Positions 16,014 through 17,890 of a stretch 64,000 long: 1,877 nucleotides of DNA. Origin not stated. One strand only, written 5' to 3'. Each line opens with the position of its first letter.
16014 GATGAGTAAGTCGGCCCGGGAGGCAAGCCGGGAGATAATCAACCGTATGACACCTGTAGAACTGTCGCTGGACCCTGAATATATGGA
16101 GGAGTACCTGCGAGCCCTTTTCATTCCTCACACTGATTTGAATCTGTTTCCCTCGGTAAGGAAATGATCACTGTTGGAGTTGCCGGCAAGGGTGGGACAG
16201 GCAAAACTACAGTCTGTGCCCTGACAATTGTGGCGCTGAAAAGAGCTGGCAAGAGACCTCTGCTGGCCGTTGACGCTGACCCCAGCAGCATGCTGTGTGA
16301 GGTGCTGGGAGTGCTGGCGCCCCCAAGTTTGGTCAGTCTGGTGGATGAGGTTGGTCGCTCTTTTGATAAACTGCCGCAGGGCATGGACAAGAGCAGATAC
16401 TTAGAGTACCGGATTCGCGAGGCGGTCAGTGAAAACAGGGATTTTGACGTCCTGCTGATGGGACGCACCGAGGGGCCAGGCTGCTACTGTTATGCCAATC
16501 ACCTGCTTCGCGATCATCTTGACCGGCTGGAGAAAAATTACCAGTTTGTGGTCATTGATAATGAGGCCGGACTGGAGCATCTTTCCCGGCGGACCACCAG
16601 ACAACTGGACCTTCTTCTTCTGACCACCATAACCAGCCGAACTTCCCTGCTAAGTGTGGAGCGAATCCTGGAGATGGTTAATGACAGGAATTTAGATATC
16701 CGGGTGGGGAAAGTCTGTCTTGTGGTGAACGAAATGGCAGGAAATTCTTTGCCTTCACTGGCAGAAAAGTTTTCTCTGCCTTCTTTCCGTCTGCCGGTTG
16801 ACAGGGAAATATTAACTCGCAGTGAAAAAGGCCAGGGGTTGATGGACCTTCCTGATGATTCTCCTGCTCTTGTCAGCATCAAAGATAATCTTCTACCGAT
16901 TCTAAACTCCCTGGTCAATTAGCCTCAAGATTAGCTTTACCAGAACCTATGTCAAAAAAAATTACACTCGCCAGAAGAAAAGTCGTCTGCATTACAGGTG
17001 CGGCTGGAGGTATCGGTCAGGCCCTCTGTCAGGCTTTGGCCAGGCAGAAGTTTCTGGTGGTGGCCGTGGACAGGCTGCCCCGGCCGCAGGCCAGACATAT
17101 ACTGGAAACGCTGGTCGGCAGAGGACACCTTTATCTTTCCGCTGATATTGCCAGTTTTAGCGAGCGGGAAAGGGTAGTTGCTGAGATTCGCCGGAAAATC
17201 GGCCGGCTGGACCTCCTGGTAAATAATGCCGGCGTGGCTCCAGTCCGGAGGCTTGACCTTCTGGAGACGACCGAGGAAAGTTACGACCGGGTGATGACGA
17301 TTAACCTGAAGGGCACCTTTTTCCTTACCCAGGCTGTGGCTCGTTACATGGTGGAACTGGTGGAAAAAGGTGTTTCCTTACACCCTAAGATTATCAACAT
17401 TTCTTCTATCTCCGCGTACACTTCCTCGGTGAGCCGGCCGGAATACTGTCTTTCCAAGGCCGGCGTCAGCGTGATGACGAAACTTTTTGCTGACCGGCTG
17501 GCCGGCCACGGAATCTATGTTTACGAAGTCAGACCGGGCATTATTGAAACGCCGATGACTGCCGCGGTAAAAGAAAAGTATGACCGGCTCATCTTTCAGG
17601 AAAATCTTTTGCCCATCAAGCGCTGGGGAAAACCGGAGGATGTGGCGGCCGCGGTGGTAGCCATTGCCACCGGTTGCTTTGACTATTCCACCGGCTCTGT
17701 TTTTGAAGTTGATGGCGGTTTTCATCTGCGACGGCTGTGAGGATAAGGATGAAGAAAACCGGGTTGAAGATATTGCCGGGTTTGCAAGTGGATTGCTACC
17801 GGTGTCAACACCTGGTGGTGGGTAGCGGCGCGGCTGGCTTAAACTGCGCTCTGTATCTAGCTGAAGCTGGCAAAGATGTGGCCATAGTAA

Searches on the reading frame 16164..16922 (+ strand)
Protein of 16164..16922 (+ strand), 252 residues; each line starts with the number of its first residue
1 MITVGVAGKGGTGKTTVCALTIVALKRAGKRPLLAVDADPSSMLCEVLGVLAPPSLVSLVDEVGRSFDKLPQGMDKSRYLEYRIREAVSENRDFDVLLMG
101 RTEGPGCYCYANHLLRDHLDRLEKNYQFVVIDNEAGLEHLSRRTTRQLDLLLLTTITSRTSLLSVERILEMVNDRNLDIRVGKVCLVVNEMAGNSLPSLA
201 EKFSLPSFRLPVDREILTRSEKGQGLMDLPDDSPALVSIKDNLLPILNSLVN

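Call 7: search_protein_families(library=pfam, proteins=[window:16164-16922:+], max_evalue=0.0001)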
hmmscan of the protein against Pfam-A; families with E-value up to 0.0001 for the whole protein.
window:16164-16922:+ (252 aa): 4 families
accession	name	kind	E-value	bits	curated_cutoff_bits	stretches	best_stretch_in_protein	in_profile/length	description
PF13614.12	AAA_31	-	9.3e-09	35.9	27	1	8-174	9-166/177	AAA domain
PF01656.29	CbiA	-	8.4e-08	32.7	25.4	1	6-191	4-83/125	CobQ/CobB/MinD/ParA nucleotide binding domain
PF06564.18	CBP_BcsQ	-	4.9e-05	23.4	21.3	0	4-44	4-44/234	Cellulose biosynthesis protein BcsQ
PF02374.21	ArsA_ATPase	-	6.9e-05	22.6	24.3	0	4-48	4-47/305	Anion-transporting ATPase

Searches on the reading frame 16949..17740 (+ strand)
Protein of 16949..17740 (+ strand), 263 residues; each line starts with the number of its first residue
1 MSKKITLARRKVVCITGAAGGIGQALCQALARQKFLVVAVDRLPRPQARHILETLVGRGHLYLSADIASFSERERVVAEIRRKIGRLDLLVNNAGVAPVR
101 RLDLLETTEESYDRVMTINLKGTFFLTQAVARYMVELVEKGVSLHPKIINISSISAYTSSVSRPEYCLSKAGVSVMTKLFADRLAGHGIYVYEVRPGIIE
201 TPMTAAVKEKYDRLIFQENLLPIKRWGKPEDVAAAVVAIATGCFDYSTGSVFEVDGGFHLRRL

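Call 7: search_protein_families(library=pfam, proteins=[window:16949-17740:+], max_evalue=0.0001)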
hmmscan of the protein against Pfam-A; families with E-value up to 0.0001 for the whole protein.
window:16949-17740:+ (263 aa): 4 families
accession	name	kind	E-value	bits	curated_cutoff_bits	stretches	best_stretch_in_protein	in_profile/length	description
PF13561.12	adh_short_C2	-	2e-47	162.2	27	1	17-259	1-236/236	Enoyl-(Acyl carrier protein) reductase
PF00106.31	adh_short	-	6.4e-46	156.7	26.6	1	11-211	1-194/195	short chain dehydrogenase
PF01370.27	Epimerase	-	2.6e-08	34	20.9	1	13-159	1-121/240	NAD dependent epimerase/dehydratase family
PF08659.16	KR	-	3.5e-08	34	22.6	1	13-136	3-129/180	KR domain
